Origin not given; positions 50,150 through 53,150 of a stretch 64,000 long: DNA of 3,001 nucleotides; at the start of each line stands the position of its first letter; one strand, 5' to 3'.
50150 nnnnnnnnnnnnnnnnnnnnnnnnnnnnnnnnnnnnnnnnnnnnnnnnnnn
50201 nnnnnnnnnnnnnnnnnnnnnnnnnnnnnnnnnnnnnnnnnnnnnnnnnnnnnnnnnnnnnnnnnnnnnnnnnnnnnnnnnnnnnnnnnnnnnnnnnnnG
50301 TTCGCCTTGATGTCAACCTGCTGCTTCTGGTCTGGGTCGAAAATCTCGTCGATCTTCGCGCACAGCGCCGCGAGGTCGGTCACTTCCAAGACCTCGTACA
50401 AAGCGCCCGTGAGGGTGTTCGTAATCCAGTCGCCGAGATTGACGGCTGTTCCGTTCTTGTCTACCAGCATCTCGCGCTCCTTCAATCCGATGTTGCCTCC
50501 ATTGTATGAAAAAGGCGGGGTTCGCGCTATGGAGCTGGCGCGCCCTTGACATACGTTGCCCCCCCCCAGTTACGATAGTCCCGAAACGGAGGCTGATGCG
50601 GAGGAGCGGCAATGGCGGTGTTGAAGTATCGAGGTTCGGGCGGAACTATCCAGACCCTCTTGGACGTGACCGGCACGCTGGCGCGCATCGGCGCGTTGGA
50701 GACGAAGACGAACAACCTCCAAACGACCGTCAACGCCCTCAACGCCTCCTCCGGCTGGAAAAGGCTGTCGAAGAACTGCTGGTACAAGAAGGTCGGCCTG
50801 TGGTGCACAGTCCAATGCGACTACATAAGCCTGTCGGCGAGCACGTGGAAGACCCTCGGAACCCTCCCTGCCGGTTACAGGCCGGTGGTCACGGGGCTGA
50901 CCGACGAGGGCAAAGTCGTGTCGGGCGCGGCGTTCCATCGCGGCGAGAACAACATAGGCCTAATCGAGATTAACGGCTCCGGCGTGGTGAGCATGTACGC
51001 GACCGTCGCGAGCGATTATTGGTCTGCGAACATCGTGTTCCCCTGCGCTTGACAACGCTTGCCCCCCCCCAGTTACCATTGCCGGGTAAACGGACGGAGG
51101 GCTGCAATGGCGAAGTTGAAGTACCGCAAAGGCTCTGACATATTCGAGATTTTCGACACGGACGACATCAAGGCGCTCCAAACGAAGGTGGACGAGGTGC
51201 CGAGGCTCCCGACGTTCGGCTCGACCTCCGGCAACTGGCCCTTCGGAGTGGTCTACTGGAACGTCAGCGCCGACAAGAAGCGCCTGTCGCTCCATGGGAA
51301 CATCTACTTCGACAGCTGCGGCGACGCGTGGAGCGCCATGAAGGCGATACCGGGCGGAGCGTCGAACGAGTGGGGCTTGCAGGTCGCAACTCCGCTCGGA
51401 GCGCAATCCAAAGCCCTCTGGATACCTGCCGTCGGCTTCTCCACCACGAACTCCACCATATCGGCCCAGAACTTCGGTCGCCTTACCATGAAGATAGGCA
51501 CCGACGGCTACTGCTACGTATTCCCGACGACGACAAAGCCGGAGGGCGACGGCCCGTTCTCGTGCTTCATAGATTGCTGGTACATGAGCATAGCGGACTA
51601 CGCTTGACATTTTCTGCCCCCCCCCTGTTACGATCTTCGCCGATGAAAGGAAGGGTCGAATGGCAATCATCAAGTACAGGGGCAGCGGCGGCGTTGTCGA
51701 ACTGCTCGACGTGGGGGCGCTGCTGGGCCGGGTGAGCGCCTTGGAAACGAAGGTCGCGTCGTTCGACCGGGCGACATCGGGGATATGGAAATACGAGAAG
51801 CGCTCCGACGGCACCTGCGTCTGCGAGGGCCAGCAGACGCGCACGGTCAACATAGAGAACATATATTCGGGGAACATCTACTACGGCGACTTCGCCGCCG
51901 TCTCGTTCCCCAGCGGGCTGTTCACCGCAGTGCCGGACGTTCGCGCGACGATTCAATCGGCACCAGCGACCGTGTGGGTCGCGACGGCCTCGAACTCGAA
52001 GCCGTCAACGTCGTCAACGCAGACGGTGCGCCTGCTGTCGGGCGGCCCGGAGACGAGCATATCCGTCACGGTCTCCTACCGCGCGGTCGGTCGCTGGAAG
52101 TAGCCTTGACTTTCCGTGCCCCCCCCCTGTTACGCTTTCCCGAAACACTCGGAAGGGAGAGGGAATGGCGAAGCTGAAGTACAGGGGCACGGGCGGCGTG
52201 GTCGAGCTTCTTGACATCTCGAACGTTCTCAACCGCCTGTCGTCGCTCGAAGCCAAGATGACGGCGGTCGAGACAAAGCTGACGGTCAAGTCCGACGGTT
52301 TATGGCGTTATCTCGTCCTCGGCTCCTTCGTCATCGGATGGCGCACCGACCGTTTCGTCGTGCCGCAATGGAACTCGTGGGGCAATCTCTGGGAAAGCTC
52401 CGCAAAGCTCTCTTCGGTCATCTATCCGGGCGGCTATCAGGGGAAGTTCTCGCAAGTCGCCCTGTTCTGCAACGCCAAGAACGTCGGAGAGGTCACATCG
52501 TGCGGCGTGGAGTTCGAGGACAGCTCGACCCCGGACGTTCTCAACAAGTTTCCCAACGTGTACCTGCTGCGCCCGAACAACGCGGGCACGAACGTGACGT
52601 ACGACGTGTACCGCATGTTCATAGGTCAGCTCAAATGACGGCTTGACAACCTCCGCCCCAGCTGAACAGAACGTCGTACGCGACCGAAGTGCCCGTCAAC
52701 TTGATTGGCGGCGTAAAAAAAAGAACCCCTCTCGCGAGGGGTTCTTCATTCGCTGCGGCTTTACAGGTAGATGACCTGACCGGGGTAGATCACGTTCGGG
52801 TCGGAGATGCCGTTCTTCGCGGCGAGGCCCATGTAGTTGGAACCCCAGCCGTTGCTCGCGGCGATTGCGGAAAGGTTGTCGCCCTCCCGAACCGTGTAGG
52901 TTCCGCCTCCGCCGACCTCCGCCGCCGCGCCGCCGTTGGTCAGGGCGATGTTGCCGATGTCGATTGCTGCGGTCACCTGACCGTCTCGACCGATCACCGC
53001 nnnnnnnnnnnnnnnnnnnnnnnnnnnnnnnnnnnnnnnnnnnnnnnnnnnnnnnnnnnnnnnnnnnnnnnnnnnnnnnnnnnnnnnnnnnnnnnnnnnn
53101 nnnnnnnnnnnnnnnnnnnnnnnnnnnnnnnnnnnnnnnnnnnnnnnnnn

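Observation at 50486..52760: Four tandem paralogous genes, each behind a promoter with a C9 homopolymer in an over-long 19-bp spacer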

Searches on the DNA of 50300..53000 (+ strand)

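Call 8: search_dna_similar(query=window:50300-53000:+, collection=phages, mode=distant, max_rows=20)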
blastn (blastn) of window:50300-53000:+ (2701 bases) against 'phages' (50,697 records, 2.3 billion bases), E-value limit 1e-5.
Records with a match: 1; places in all: 3; records where one place covers at least 80% of the query: 1.
Best place of each record, by identity: >=99% 1.
By first word of the organism name: Eggerthella 1.
By host as written in the record: Eggerthella lenta DSM 2243 1.
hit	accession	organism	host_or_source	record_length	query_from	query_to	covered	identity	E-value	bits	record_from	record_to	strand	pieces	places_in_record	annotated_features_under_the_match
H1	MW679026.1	Eggerthella phage LE2-3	Eggerthella lenta DSM 2243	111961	1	2701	100%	99.4%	0e+0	4797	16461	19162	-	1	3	hypothetical protein (x2) | tail fiber protein | structural protein | glycoside hydrolase family 25 protein | putative tail fiber protein 1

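Call 10: get_annotated_region(hit=H1, flank=6000)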
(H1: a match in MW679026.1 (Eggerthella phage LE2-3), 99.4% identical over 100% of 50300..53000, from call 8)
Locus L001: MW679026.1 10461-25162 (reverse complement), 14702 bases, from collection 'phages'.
description: Eggerthella phage LE2-3, complete genome.
organism: Eggerthella phage LE2-3 (NCBI taxid 2853267)
taxonomy: Viruses; Duplodnaviria; Heunggongvirae; Uroviricota; Caudoviricetes
host: Eggerthella lenta DSM 2243; source: activate sludge; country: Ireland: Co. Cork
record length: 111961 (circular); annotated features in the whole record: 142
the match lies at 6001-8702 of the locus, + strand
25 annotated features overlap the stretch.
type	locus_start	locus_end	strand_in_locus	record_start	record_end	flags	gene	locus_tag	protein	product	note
CDS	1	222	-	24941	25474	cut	-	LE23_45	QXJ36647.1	hypothetical protein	-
CDS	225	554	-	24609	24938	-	-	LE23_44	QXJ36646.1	hypothetical protein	-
CDS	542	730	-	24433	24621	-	-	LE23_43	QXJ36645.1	hypothetical protein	-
CDS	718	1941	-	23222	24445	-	-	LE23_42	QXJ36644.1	RNA-splicing ligase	RNA-splicing ligase RtcB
CDS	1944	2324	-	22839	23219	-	-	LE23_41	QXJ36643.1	hypothetical protein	-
CDS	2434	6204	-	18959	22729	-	-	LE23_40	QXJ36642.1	putative tail fiber protein 1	-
CDS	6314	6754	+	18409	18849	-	-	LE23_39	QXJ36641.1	structural protein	-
CDS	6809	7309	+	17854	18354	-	-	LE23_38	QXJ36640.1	hypothetical protein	-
CDS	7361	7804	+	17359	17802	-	-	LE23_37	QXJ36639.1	tail fiber protein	-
CDS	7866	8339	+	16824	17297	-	-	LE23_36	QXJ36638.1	hypothetical protein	-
CDS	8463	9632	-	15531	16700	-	-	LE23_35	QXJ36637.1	glycoside hydrolase family 25 protein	-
CDS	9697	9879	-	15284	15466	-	-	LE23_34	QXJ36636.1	hypothetical protein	-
CDS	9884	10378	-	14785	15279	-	-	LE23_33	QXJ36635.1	hypothetical protein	-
CDS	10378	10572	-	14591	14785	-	-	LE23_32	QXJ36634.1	hypothetical protein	-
CDS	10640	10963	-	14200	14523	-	-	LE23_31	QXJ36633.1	hypothetical protein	-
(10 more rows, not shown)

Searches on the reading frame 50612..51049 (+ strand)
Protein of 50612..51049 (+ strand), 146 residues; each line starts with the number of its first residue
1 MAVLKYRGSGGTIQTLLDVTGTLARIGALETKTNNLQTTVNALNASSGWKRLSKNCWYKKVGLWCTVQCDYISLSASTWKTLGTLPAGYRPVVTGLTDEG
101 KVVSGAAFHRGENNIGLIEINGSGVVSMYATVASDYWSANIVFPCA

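Call 15: find_homologous_proteins(query=A1, max_evalue=0.01)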
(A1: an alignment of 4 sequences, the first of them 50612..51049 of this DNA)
Query A1 (4 sequences) (146 aa, profile of the alignment): 55 proteins with E <= 0.01 among 1094 candidates.
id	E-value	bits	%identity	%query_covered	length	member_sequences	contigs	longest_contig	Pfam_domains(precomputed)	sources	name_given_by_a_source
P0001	7.3e-90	317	24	60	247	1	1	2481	-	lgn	-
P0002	3.6e-78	279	24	60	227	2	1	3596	-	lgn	-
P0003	1.6e-74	268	24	60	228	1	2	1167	-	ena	-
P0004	1.0e-67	246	53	22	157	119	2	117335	-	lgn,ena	-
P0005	1.8e-65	238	42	36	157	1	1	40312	-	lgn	-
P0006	7.2e-65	236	42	36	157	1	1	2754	-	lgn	-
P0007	4.7e-58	214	97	50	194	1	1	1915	-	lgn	-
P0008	5.6e-58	214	45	27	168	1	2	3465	-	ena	-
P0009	7.3e-58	213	40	34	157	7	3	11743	-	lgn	-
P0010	3.6e-57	211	39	35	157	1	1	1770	-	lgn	-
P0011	1.8e-56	209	24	60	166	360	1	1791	-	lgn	-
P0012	2.3e-55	205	45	27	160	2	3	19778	-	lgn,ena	-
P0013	7.8e-55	204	45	27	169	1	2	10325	-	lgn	-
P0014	8.6e-54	200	54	25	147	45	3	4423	-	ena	-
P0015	2.1e-51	192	49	25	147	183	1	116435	-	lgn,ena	-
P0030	2.0e-30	124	-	-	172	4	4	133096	-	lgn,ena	-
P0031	3.0e-30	124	96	100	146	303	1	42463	-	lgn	-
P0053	8.1e-13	67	59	100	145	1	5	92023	-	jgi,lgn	jgi:hypothetical protein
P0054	1.1e-11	63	54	100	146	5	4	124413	-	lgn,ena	-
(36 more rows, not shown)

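Call 19: find_encoding_contigs(protein=P0054, flank=6000, max_places=6)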
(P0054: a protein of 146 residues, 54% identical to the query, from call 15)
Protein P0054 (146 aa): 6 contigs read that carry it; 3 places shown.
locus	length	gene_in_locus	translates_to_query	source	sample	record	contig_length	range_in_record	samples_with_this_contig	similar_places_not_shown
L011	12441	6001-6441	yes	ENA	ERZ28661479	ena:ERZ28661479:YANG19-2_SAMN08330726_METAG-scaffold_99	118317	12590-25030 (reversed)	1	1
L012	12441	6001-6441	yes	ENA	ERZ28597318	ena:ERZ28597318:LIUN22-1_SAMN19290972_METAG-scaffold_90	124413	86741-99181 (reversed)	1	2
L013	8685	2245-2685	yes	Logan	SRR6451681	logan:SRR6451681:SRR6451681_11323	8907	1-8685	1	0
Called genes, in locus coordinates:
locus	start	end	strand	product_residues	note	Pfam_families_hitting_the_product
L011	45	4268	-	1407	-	-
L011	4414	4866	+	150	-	-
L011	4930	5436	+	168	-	-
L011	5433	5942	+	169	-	-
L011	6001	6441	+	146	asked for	-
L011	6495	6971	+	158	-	-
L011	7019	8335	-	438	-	PF01183:Glyco_hydro_25, PF23577:LysM_RLK (faint), PF08230:CW_7, PF01476:LysM, PF23446:LysM1_NFP_LYK (faint), PF01476:LysM, PF23473:LysM3_LYK4_5, PF01476:LysM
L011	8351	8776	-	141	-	PF01510:Amidase_2 (weak)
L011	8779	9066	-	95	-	PF16079:Phage_holin_5_2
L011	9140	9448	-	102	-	-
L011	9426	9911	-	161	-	-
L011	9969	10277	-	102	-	-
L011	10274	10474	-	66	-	-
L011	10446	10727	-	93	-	-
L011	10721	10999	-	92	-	-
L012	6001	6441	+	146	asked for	-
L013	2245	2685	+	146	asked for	-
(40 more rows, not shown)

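Call 20: find_encoding_contigs(protein=P0053, flank=6000, max_places=6)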
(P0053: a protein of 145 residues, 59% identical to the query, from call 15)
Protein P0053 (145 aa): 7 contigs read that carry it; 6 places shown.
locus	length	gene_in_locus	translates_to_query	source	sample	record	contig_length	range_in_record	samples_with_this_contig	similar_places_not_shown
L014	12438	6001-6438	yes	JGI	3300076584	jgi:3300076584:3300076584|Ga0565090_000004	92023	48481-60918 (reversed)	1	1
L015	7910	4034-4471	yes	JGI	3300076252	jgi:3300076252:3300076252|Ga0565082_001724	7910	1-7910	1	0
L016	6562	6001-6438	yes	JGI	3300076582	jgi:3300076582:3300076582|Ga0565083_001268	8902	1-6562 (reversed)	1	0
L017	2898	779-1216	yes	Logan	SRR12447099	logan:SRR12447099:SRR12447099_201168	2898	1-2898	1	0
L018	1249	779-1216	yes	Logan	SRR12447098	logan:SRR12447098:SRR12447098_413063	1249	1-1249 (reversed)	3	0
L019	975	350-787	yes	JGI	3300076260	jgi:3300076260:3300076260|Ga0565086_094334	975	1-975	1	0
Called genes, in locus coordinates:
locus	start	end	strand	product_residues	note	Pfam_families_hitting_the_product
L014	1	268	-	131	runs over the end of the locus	-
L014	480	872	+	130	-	PF01797:Y1_Tnp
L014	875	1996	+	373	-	PF12323:HTH_OrfB_IS605, PF01385:OrfB_IS605, PF07282:Cas12f1-like_TNB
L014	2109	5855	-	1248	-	PF01391:Collagen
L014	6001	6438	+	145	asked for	-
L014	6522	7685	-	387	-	PF01183:Glyco_hydro_25, PF01476:LysM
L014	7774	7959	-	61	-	-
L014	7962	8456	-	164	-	-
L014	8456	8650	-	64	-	-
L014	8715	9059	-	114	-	-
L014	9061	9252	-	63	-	-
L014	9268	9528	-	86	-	-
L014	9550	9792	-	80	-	-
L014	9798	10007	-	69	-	-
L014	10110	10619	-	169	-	-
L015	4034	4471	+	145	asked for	-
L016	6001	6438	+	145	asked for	-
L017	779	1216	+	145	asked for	-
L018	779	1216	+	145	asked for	-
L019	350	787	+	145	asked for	-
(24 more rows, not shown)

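Call 22: find_encoding_contigs(protein=P0004, flank=4000, max_places=10)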
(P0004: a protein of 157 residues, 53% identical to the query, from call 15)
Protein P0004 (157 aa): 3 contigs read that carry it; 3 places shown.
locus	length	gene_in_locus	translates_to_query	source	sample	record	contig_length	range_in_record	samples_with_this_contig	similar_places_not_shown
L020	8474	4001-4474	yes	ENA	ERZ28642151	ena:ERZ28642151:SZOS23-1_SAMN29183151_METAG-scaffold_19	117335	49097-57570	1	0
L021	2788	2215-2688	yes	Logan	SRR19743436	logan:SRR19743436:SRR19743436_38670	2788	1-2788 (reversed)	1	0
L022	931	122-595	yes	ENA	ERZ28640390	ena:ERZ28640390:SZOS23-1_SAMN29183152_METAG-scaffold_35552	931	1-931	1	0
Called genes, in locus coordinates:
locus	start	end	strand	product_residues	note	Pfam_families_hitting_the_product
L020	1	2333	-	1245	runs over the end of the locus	-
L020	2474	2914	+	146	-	-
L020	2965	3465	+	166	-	-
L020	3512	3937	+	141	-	-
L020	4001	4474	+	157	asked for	-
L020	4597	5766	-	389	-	PF01183:Glyco_hydro_25, PF01476:LysM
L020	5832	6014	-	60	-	-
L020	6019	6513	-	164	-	-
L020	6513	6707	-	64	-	-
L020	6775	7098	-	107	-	-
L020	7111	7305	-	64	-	-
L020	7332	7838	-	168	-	-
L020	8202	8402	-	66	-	-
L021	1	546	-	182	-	?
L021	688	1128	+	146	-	-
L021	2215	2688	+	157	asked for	-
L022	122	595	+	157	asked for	-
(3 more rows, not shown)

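Call 23: find_encoding_contigs(protein=P0030, flank=4000, max_places=10)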
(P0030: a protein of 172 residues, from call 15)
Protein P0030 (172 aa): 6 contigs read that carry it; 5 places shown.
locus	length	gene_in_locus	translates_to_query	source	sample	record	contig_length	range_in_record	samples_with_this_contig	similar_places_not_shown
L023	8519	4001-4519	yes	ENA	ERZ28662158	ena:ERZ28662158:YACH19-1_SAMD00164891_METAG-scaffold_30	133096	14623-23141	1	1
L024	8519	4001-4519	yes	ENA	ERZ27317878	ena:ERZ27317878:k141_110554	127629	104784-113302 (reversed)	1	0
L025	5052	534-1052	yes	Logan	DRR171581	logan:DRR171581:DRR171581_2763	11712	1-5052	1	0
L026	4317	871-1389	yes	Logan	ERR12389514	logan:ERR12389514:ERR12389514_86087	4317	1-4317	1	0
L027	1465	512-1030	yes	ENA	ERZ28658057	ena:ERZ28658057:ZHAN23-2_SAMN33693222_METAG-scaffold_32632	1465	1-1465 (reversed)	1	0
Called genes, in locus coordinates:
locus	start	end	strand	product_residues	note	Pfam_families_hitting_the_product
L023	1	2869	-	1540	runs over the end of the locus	PF01391:Collagen (weak), PF03406:Phage_fiber_2 (weak)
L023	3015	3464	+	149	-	-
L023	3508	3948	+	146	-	-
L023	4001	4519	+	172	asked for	-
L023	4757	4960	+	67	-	-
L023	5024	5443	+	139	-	-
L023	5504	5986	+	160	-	-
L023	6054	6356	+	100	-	-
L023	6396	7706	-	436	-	PF01183:Glyco_hydro_25, PF23577:LysM_RLK (faint), PF08230:CW_7, PF01476:LysM, PF23473:LysM3_LYK4_5, PF01476:LysM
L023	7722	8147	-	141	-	-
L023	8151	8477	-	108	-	PF16079:Phage_holin_5_2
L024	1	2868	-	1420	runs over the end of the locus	PF01391:Collagen (weak), PF03406:Phage_fiber_2 (weak)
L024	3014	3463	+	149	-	-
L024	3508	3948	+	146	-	-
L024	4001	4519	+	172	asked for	-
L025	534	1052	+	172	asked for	-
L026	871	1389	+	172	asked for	-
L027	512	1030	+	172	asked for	-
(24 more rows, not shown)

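Call 25: search_protein_families(library=phrogs, proteins=[window:50612-51049:+], max_evalue=1)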
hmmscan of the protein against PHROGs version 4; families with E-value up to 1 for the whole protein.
window:50612-51049:+ (146 aa): 3 families
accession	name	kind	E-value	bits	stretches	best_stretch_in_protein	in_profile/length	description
phrog_4108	-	unknown function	0.0076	17.3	1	61-93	75-107/161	-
phrog_3639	-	tail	0.15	12.2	1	32-94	362-425/474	minor tail protein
phrog_9468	-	unknown function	0.16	12.9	1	80-122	67-110/127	-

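Call 26: search_protein_families(library=pfam, proteins=[window:50612-51049:+], max_evalue=1)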
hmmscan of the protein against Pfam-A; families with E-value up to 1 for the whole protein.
window:50612-51049:+ (146 aa): 1 family
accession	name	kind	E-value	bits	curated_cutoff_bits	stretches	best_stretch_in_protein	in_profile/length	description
PF24551.1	SH3_Rv0428c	-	0.16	12.5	27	0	3-34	8-39/55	Probable histone acetyltransferase Rv0428c SH3 domain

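Call 53: predict_structure(alignment_id=A3)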
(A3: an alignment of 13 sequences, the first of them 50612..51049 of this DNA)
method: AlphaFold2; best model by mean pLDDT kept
length: 146 residues; sequences in the alignment: 13
mean_pLDDT: 86.7   pTM: 0.66
mean pLDDT of the five models: 86.7, 86.0, 85.6, 84.9, 84.0
residues with pLDDT >= 90: 77; 70-90: 58; 50-70: 11; < 50: 0
segments of 3 or more residues with pLDDT < 50: none
pLDDT, mean of each block of 10 residues (from residue 1): 77 81 86 83 77 94 93 95 95 66 88 90 94 94 89
secondary structure, 60 per line:
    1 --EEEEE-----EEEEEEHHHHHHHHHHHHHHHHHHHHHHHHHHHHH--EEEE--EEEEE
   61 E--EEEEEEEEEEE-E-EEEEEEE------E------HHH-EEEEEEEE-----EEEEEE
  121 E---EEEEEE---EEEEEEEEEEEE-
elements in order: E3-7 E13-18 H19-47 E50-53 E56-61 E64-74 E78-84 E102-109 E115-121 E125-130 E134-145

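Call 61: find_encoding_contigs(protein=P0031, flank=3500, max_places=10)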
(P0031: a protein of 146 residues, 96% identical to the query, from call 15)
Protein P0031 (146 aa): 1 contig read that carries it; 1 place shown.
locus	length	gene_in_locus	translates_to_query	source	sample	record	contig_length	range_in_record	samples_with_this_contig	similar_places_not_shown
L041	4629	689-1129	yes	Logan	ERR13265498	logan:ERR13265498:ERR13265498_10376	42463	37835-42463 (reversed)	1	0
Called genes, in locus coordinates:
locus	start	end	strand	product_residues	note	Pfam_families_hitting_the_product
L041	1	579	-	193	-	?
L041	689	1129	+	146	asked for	-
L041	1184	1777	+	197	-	-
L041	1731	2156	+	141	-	-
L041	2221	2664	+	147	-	-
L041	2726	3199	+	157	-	-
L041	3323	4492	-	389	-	PF01183:Glyco_hydro_25, PF01476:LysM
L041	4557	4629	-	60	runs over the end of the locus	-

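Call 74: search_solved_structures(query=A3, max_evalue=1)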
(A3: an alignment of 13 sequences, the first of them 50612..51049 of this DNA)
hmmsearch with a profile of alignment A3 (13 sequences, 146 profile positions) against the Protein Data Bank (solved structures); distinct sequences matched with E-value up to 1: 7.
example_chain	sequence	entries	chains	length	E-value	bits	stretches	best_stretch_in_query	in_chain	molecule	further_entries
6qub_B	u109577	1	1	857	0.048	16.8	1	45-101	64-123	Beta-galactosidase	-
6qub_A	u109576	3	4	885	0.052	16.7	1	45-101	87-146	Beta-galactosidase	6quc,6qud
5dmy_A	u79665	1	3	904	0.054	16.6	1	45-101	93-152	Beta-galactosidase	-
7nit_A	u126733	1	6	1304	0.062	16.4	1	45-101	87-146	Beta-galactosidase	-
5jdd_A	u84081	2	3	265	0.21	14.7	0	17-52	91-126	Titin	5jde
6v50_A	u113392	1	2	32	0.57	13.3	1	18-44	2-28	Coiled-coil Trimer with Glu:Ser:Lys Triad with K7A mutation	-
4qeg_A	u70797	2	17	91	0.82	12.8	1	13-53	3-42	Titin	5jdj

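Call 77: fold_search(model_id=the predicted structure, library=viral)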
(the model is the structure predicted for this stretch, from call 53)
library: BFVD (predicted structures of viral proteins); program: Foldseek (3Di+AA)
matches with E <= 10: 521; with E <= 0.001: 21
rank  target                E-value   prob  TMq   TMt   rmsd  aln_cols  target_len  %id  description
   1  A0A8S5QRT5            2.9e-06  1.00  0.57  0.39   7.1       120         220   18  Uncharacterized protein [Siphoviridae sp. ct2773]
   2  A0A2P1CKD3            1.5e-05  1.00  0.43  0.40  15.8       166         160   17  Minor tail protein [Microbacterium phage Casey]
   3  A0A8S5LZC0            2.6e-05  1.00  0.47  0.47   9.4       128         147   16  Uncharacterized protein [Siphoviridae sp. ctqw35]
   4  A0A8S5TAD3            1.2e-04  1.00  0.51  0.69   3.4       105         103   21  Uncharacterized protein [Siphoviridae sp. ctGz830]
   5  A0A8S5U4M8            1.9e-04  1.00  0.46  0.46  19.1       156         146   18  Receptor binding protein [Siphoviridae sp. ct7BG1]
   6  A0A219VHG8            2.6e-04  1.00  0.44  0.27   3.0        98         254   16  Receptor-binding tail protein [Leuconostoc phage Ln-7]
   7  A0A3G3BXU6            2.6e-04  1.00  0.45  0.46  13.8       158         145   13  (no name in the UniProt tables at hand)
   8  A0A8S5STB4            3.5e-04  1.00  0.45  0.29  14.4       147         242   16  Uncharacterized protein [Myoviridae sp. ctfyA6]
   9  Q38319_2              5.1e-04  1.00  0.47  0.08   3.1       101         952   14  Receptor-binding protein of phage tail base-plate Siphoviridae head domain-containing protein [Lactococcus phage BK5-T]
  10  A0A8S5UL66            5.6e-04  1.00  0.54  0.74   2.5       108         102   11  Uncharacterized protein [Siphoviridae sp. ctICF6]
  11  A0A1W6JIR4            5.6e-04  1.00  0.47  0.34  15.8       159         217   12  Receptor binding protein [Lactococcus phage AM7]
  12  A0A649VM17            6.0e-04  1.00  0.48  0.26   3.8       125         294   14  Uncharacterized protein [Arthrobacter phage Mufasa8]
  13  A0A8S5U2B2            6.3e-04  1.00  0.49  0.28   3.0       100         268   23  Receptor binding protein [Siphoviridae sp. ctqzz19]
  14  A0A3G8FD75            7.0e-04  1.00  0.51  0.31   3.1        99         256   17  (no name in the UniProt tables at hand)
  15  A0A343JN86            7.0e-04  1.00  0.48  0.62   3.2       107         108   13  Putative receptor binding protein 2 [Lactococcus phage 51701]
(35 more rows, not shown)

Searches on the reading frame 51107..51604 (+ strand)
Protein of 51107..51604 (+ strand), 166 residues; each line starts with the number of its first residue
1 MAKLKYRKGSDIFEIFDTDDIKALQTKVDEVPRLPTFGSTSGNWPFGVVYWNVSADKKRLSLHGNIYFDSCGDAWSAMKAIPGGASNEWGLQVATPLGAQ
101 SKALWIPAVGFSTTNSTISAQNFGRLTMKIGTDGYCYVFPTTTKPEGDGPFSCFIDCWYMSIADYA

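Call 25: search_protein_families(library=phrogs, proteins=[window:51107-51604:+], max_evalue=1)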
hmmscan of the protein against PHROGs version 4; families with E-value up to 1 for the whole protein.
window:51107-51604:+ (166 aa): 1 family
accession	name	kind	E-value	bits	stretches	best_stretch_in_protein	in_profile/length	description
phrog_32142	-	unknown function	0.053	14.2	1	70-116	19-68/71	-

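Call 26: search_protein_families(library=pfam, proteins=[window:51107-51604:+], max_evalue=1)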
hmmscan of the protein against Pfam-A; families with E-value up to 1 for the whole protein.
window:51107-51604:+ (166 aa): 0 families
